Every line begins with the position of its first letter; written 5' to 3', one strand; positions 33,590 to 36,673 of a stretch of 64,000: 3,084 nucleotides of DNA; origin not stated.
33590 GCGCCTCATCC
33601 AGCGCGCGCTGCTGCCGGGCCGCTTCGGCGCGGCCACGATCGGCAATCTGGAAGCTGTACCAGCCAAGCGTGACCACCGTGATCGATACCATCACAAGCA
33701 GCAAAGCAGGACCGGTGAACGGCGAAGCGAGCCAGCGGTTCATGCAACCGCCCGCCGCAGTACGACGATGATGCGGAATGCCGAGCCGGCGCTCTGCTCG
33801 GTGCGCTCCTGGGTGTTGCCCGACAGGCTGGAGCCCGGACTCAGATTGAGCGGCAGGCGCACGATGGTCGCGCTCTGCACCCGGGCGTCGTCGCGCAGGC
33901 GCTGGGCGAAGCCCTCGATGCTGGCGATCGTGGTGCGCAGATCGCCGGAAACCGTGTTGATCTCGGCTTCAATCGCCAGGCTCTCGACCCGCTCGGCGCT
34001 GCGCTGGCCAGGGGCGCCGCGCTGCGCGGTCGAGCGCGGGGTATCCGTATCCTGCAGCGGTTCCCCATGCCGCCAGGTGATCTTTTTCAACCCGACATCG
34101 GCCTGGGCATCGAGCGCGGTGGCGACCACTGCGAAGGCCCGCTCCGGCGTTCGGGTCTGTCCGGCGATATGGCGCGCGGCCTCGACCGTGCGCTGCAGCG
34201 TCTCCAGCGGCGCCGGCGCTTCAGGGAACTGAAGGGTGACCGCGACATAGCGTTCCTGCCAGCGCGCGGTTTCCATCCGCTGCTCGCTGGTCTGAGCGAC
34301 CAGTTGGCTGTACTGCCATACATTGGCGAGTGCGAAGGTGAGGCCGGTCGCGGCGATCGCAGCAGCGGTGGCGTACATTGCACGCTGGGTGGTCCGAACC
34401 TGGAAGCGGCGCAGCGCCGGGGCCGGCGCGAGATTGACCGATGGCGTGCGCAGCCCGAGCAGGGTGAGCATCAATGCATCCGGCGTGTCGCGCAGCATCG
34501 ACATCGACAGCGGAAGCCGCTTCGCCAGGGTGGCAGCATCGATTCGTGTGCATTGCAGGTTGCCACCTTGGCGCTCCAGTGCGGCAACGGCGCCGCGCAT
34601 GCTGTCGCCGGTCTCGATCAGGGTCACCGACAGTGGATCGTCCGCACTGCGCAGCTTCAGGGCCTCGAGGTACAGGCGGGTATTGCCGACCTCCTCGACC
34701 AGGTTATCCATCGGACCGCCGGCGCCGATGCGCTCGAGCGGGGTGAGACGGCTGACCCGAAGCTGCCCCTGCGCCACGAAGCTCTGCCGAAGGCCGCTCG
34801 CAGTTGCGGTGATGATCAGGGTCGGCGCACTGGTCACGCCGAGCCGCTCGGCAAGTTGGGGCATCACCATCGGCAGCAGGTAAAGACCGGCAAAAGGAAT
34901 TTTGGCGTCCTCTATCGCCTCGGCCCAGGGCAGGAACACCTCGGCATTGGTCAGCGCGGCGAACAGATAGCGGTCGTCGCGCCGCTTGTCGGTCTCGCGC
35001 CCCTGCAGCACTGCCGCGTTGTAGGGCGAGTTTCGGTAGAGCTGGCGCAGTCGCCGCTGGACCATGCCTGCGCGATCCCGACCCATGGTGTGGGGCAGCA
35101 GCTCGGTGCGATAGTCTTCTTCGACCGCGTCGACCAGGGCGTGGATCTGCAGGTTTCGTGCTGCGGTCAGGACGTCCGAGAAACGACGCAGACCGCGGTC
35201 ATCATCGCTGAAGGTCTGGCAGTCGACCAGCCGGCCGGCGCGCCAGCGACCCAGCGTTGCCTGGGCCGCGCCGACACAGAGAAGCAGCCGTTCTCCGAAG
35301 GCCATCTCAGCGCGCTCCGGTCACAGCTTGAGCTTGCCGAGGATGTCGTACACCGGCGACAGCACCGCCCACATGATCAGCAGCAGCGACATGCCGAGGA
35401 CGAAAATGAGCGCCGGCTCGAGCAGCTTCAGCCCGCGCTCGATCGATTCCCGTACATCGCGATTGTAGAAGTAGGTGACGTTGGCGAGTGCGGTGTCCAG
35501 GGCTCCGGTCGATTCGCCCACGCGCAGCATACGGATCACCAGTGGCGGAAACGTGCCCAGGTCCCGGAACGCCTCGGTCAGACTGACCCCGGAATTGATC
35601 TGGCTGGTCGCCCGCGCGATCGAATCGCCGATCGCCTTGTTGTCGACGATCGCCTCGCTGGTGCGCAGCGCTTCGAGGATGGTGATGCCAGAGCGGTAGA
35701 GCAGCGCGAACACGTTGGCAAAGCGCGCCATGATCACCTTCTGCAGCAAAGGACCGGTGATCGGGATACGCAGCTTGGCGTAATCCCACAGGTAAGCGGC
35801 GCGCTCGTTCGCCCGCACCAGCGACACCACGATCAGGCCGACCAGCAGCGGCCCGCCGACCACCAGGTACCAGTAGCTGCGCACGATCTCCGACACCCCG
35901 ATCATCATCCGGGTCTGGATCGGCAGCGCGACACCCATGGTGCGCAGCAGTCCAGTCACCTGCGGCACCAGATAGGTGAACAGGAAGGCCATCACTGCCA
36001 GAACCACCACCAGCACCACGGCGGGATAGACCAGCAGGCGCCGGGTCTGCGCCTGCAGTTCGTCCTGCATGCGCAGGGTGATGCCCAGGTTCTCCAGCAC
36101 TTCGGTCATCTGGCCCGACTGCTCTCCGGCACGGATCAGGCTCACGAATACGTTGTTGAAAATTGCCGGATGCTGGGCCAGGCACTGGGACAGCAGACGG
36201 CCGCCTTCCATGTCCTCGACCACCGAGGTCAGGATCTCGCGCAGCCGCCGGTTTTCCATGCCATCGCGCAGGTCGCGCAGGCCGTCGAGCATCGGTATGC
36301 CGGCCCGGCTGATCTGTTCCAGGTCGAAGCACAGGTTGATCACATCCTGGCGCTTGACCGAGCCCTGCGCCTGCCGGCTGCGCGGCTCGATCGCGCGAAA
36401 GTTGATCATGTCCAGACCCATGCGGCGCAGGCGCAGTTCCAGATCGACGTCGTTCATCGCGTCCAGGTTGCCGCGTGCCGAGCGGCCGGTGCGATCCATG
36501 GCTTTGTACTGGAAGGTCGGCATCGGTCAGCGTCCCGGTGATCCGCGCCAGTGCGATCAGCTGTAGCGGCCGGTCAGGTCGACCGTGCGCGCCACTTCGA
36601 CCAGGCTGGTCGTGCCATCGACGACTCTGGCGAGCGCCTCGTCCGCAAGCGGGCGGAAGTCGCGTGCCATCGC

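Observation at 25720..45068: Compact MSHA-like type IV filament locus with non-canonical gene order and content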

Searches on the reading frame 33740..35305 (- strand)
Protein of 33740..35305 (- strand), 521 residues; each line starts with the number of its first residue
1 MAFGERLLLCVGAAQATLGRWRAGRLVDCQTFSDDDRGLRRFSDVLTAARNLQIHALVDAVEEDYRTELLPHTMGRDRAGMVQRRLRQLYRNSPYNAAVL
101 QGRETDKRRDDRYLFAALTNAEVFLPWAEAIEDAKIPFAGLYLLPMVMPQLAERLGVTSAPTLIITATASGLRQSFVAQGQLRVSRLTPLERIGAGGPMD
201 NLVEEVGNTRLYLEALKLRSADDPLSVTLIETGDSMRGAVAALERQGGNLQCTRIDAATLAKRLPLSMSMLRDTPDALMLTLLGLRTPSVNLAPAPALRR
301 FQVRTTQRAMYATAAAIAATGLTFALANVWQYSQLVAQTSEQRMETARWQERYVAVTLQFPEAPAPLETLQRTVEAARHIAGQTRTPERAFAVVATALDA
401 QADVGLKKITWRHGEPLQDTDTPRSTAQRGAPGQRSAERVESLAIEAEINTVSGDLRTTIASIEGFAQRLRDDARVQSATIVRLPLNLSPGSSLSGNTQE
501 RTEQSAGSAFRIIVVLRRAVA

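Call 4: search_protein_families(library=ncbifam, proteins=[window:33740-35305:-], max_evalue=0.01)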
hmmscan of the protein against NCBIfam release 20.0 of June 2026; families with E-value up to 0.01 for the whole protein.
window:33740-35305:- (521 aa): 0 families

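Call 5: search_protein_families(library=pfam, proteins=[window:33740-35305:-], max_evalue=0.01)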
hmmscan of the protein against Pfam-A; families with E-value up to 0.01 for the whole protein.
window:33740-35305:- (521 aa): 0 families

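Call 10: find_homologous_proteins(query=window:33740-35305:-, max_evalue=0.001)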
Query window:33740-35305:- (521 aa): 390 proteins with E <= 0.001 among 8000 candidates; the best 120 are listed.
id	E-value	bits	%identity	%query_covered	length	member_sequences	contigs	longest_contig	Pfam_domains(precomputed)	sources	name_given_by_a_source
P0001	0.0e+0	1110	100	100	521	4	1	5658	-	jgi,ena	-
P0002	6.8e-230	782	71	100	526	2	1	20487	-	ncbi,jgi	-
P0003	2.6e-229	780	71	100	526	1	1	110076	-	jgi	-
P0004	2.0e-228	777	70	100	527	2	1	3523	-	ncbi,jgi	jgi:hypothetical protein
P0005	2.1e-228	777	69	100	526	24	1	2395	-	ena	-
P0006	2.3e-227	774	69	100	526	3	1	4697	-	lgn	-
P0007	8.2e-226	768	69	100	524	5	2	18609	-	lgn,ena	-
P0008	7.4e-223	759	68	100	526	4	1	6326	-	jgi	jgi:hypothetical protein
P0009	1.5e-222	758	69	100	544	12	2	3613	-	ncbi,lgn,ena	-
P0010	4.8e-221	753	68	100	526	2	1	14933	-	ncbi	-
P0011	2.1e-220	751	67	100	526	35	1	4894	-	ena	-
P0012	2.2e-219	747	67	100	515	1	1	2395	-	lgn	-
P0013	7.3e-215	732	67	99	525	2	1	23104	-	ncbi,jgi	jgi:hypothetical protein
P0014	3.4e-204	697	64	99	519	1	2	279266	-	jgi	jgi:hypothetical protein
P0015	2.1e-200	685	63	99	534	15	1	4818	-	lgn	-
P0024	5.1e-121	423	42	99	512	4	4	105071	-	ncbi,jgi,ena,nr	ncbi:MAG TPA: hypothetical protein VEG25_09620 [Burkholderiales bacterium]|nr:hypothetical protein [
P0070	1.4e-109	385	39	98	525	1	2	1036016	-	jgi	jgi:hypothetical protein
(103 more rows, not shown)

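Call 11: find_encoding_contigs(protein=P0024, flank=10000, max_places=2)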
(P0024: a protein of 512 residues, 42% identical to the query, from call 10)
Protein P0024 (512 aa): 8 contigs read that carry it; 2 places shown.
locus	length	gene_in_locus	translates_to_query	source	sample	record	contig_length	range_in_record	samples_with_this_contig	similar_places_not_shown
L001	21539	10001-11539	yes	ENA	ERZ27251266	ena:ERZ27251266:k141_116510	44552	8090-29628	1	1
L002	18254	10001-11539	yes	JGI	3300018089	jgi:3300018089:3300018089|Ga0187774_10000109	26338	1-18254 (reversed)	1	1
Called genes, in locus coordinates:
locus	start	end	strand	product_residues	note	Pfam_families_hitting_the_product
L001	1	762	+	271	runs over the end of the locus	PF00005:ABC_tran, PF13304:AAA_21 (weak)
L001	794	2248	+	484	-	PF00072:Response_reg, PF00158:Sigma54_activat, PF14532:Sigma54_activ_2, PF07728:AAA_5 (weak), PF25601:AAA_lid_14, PF02954:HTH_8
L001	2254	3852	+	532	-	PF13191:AAA_16 (faint), PF13401:AAA_22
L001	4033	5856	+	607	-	PF07655:Secretin_N_2, PF00263:Secretin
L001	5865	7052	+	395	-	PF13174:TPR_6 (faint), PF13176:TPR_7 (faint), PF13428:TPR_14 (faint), PF23914:TPR_CcmH_CycH (faint), PF13432:TPR_16, PF14559:TPR_19 (weak), PF13424:TPR_12 (weak), PF13432:TPR_16 (weak), +6 more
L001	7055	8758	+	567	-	PF05157:MshEN, PF13401:AAA_22 (faint), PF00437:T2SSE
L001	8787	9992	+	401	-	PF28597:T2SSF_N, PF00482:T2SSF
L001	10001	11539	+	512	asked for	-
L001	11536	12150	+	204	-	-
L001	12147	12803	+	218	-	-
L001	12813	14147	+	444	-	-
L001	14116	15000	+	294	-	-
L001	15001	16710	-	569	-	-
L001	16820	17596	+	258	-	-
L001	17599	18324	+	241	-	-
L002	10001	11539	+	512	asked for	-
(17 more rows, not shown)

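Call 12: find_encoding_contigs(protein=P0070, flank=10000, max_places=2)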
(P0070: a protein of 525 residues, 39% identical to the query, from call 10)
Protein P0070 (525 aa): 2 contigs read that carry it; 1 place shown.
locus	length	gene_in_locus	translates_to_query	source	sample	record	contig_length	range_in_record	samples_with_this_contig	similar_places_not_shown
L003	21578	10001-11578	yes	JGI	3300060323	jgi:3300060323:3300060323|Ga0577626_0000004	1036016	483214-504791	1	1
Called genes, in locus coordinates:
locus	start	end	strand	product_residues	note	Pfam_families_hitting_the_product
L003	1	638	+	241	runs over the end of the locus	PF00005:ABC_tran, PF13304:AAA_21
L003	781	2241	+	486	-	PF00072:Response_reg, PF00158:Sigma54_activat, PF14532:Sigma54_activ_2, PF07728:AAA_5 (weak), PF25601:AAA_lid_14, PF02954:HTH_8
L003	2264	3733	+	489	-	PF13191:AAA_16 (faint), PF13401:AAA_22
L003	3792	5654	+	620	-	PF07655:Secretin_N_2 (weak), PF00263:Secretin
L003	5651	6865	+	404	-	PF13431:TPR_17 (faint), PF23914:TPR_CcmH_CycH (faint), PF13414:TPR_11 (faint), PF07719:TPR_2 (faint), PF13432:TPR_16 (weak), PF14559:TPR_19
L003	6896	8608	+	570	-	PF05157:MshEN, PF00437:T2SSE, PF13401:AAA_22 (faint)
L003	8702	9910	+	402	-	PF28597:T2SSF_N, PF00482:T2SSF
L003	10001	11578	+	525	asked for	-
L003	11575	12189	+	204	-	-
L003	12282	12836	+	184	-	-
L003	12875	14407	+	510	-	-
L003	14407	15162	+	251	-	-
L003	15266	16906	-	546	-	PF02518:HATPase_c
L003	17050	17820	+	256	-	-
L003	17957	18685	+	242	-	-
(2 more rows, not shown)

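Call 15: find_related_loci(query=A1, collection=genome_contigs, flank=10000)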
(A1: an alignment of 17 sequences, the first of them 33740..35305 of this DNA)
Query A1 (521 aa) in genome_contigs; peptide patterns used: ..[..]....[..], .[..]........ (x = any residue, [..] = any of these).
459 stretches matched a pattern; 283 encode a relative of the query (tblastn E <= 1e-3); the best 80 are kept; 80 distinct loci.
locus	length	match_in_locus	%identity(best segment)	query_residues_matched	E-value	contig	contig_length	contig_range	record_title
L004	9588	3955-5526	69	1-519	0e+0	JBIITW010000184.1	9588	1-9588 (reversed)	MAG: Burkholderiales bacterium isolate ME2004-08-06_3300043437_group2_bin11 Rohwer_bin2330_scaffold_8060_c1, whole genom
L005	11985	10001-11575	69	1-519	0e+0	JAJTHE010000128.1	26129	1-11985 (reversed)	MAG: Betaproteobacteria bacterium isolate CoA8N_M60.1 k141_1840838, whole genome shotgun sequence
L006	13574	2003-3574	68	1-519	0e+0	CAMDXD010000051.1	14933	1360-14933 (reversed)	MAG: Bordetella parapertussis isolate LH-05nov19-259 genome assembly, contig: LH-05nov19-C9085, whole genome shotgun seq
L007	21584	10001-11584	68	1-519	0e+0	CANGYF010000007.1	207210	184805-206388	MAG: Betaproteobacteria bacterium isolate RE-18aug17-172 genome assembly, contig: RE-18aug17-C56, whole genome shotgun s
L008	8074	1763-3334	68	1-519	0e+0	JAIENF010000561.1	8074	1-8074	MAG: Burkholderiales bacterium isolate co.spades.DASTOOL.1kb_028 c_000000421266, whole genome shotgun sequence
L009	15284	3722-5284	67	1-517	0e+0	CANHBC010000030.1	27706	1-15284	MAG: Betaproteobacteria bacterium isolate RE-16jun15-17 genome assembly, contig: RE-16jun15-C807, whole genome shotgun s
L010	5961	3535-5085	62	1-519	0e+0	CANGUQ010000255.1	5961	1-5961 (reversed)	MAG: Betaproteobacteria bacterium isolate RE-15aug16-108 genome assembly, contig: RE-15aug16-C26622, whole genome shotgu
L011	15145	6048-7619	67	1-519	0e+0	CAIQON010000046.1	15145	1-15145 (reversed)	uncultured bacterium isolate Loclat_bin-11984 genome assembly, contig: bin-11984:046/407, whole genome shotgun sequence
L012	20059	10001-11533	52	6-517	4e-160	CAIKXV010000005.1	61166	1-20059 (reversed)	MAG: uncultured proteobacterium isolate LaPlata-b_bin-1152 genome assembly, contig: bin-1152:005/306, whole genome shotg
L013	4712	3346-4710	51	5-463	1e-140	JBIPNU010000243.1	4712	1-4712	MAG: Burkholderiales bacterium isolate ME2018-08-14_3300043803_group8_bin251 Rohwer_bin2333_scaffold_49243_c1, whole gen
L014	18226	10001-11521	42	5-518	1e-126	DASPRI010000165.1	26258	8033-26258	MAG TPA_asm: Burkholderiales bacterium isolate SMAG_U12221 k141_1671506, whole genome shotgun sequence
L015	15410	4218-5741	41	5-518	1e-126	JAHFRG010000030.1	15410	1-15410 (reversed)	MAG: Betaproteobacteria bacterium isolate nzgw569 NODE_3894_length_15411_cov_12.060235, whole genome shotgun sequence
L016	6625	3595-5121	41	5-518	2e-123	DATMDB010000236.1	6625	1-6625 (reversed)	MAG TPA_asm: Burkholderiales bacterium isolate SMAG_U13397 k141_929439, whole genome shotgun sequence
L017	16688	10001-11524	39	5-518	2e-122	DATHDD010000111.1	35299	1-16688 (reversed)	MAG TPA_asm: Burkholderiales bacterium isolate SMAG_U12384 k141_426603, whole genome shotgun sequence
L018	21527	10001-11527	41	5-518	4e-122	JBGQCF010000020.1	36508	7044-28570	MAG: Gammaproteobacteria bacterium isolate OBJ2_061818_110_47 k141_133639_length_36508_cov_52.3461, whole genome shotgun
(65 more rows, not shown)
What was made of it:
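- All 80 related genomes listed (of 283 found) are MAGs (call 15).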

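Call 17: search_solved_structures(query=A1, max_evalue=10)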
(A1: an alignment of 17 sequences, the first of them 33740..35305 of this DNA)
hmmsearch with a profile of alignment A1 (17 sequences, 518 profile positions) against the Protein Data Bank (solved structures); distinct sequences matched with E-value up to 10: 0.

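Call 25: predict_structure(alignment_id=A1)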
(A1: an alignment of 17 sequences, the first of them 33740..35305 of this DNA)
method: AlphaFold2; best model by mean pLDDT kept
length: 521 residues; sequences in the alignment: 17
mean_pLDDT: 74.7   pTM: 0.55
mean pLDDT of the five models: 74.7, 74.3, 73.6, 72.1, 71.7
residues with pLDDT >= 90: 122; 70-90: 238; 50-70: 70; < 50: 91
segments of 3 or more residues with pLDDT < 50: 64-83, 95-119, 361-365, 421-436, 488-505
pLDDT, mean of each block of 10 residues (from residue 1): 79 90 93 93 93 88 44 40 50 45 30 38 82 91 88 82 88 86 80 59 82 77 86 78 80 90 91 90 88 78 87 90 92 89 89 75 50 63 70 88 85 74 35 50 86 69 90 89 63 36 54 83 47
secondary structure, 60 per line:
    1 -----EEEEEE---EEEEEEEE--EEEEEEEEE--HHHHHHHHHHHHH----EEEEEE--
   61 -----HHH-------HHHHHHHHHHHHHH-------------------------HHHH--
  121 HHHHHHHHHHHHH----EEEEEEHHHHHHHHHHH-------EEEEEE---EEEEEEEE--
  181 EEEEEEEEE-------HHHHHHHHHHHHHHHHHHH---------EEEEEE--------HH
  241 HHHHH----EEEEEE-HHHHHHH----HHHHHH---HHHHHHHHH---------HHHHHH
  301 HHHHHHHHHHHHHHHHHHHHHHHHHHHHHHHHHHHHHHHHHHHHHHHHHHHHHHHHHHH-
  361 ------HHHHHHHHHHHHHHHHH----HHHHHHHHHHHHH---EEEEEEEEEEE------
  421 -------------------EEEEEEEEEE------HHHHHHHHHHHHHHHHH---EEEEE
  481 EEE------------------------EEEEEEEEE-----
elements in order: E6-11 E15-22 E25-33 H36-48 E53-58 H76-89 H115-118 H121-133 E138-143 H144-154 E162-167 E171-178 E181-189 H197-215 E225-230 H239-245 E250-255 H257-263 H268-273 H277-285 H295-359 H367-383 H388-400 E404-414 E440-449 H456-472 E476-483 E508-516
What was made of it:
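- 33740..35305 (-): p7: PilM-PilN fusion (architecture like MshI/GspL). The AF2 model has pLDDT 74.7: an actin-like domain, a long helix at 295-359 and an alpha/beta domain (call 25).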

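Call 28: fold_search(model_id=the predicted structure, library=pdb)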
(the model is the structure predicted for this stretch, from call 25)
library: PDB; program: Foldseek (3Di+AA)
matches with E <= 10: 1296; with E <= 0.001: 92
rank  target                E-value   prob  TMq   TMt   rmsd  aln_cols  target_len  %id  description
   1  5eou_B                1.2e-08  1.00  0.34  0.47   8.0       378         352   12  Pseudomonas aeruginosa PilM:PilN1-12 bound to ATP (released 2016-04-27)
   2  5eou_A                1.4e-07  1.00  0.35  0.51   7.5       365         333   12  Pseudomonas aeruginosa PilM:PilN1-12 bound to ATP (released 2016-04-27)
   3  5eoy_A                1.9e-07  1.00  0.33  0.44   8.6       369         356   12  Pseudomonas aeruginosa SeMet-PilM bound to ADP (released 2016-04-27)
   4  5eox_B                5.5e-07  1.00  0.31  0.43   9.1       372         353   10  Pseudomonas aeruginosa PilM bound to ADP (released 2016-04-27)
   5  3jc8_Ma               7.8e-07  1.00  0.34  0.46   7.7       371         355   12  Architectural model of the type IVa pilus machine in a piliated state (released 2016-03-16)
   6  6jdh_A                1.4e-06  1.00  0.25  0.39   9.8       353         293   11  Crystal structure of N-acetyl mannosmaine kinase from Pasteurella multocida (released 2020-02-05)
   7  3h1q_B                1.5e-06  1.00  0.27  0.45   7.1       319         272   12  Crystal structure of ethanolamine utilization protein EutJ from Carboxydothermus hydrogenoformans (released 2009-05-19)
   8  2ych_A                1.8e-06  1.00  0.32  0.46   8.2       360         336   14  PilM-PilN type IV pilus biogenesis complex (released 2011-05-11)
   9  5eq6_A                2.4e-06  1.00  0.32  0.44   8.7       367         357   12  Pseudomonas aeruginosa PilM bound to AMP-PNP (released 2016-04-27)
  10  5eoy_B                2.4e-06  1.00  0.32  0.43   8.7       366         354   12  Pseudomonas aeruginosa SeMet-PilM bound to ADP (released 2016-04-27)
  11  5eq6_B                3.4e-06  1.00  0.33  0.46   8.6       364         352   12  Pseudomonas aeruginosa PilM bound to AMP-PNP (released 2016-04-27)
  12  9a71_A                4.8e-06  1.00  0.25  0.34  10.0       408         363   11  Integrative model of BUK-SYGB by crosslinking MS and deep learning (released 2024-09-18)
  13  8gty                  6.0e-06  1.00  0.23  0.25  10.3       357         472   10  Crystal structure of exopolyphosphatase (PPX) from Zymomonas mobilis in complex with magnesium ions (released 2023-09-13)
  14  5eox_A                1.1e-05  1.00  0.33  0.45   8.6       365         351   11  Pseudomonas aeruginosa PilM bound to ADP (released 2016-04-27)
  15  3wt0_D                1.3e-05  1.00  0.32  0.42  10.2       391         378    8  Crystal Structure Analysis of Cell Division Protein (released 2015-04-29)
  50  5tkw                  2.1e-04  1.00  0.24  0.45   8.8       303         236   10  1.35 Angstrom Resolution Crystal Structure of a Pullulanase-specific Type II Secretion System Integral Cytoplasmic Membr (released 2016-10-19)
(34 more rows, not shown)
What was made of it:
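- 33740..35305 (-): The Foldseek top hit is PilM 5eou at E 1.2e-8; PulL 5tkw is at rank 50 (call 28).
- On Type IVa pilus (PilBCD, PilMNOPQ, PilT): PilM and PilN are fused (calls 25, 28).
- The p7 fold matches PilM at E 1.2e-8 (calls 25, 28). The p7 fold also matches the PulL cytoplasmic domain (call 28, rank 50).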

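Call 42: search_protein_families(library=pfam, proteins=[window:33740-35305:-], max_evalue=10)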
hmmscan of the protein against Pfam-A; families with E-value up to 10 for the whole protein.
window:33740-35305:- (521 aa): 0 families

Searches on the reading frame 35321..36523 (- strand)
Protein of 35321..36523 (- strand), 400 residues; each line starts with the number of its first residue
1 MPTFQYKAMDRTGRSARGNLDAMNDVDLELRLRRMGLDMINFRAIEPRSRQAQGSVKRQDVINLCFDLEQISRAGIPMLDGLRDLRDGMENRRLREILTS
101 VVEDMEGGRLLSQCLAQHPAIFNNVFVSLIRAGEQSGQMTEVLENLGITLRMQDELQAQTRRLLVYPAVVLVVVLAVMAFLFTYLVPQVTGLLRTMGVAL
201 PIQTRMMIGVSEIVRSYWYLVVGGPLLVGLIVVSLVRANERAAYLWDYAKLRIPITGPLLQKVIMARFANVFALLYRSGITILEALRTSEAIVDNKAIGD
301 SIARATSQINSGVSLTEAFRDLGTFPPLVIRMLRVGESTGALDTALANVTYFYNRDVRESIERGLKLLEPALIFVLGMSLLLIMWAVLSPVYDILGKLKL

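Call 4: search_protein_families(library=ncbifam, proteins=[window:35321-36523:-], max_evalue=0.01)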
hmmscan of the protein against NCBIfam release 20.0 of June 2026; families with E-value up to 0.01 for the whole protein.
window:35321-36523:- (400 aa): 6 families
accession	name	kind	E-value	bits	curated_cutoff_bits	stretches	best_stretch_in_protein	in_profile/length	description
TIGR02120.1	GspF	equivalog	1.2e-90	304.7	424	1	4-394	1-397/401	type II secretion system inner membrane protein GspF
NF052607.1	T4PiliAsmPilCThrm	equivalog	2.3e-73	247.6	700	1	1-398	1-404/406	type IV pilus assembly protein PilC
NF052606.1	T4PiliAsmPilCMyx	equivalog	6.1e-69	232.8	700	1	2-398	20-418/419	type IV pilus assembly protein PilC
NF047826.1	T3SSXpsF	equivalog_domain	7.7e-59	199.5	650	1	1-395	1-401/405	type II secretion system protein XpsF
NF007861.0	PRK10573.1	equivalog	4.2e-56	190.7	401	1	4-393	7-393/401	protein transport protein HofC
NF041012.2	T4P_ComGB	equivalog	1.6e-36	126.4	240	1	63-395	5-331/332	competence type IV pilus assembly protein ComGB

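Call 5: search_protein_families(library=pfam, proteins=[window:35321-36523:-], max_evalue=0.01)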
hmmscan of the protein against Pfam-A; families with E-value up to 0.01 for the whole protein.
window:35321-36523:- (400 aa): 1 family
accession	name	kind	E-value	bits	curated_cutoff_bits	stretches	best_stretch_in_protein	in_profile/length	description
PF00482.28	T2SSF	-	1.3e-48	164.6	25.2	2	72-187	9-125/125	Type II secretion system (T2SS), protein F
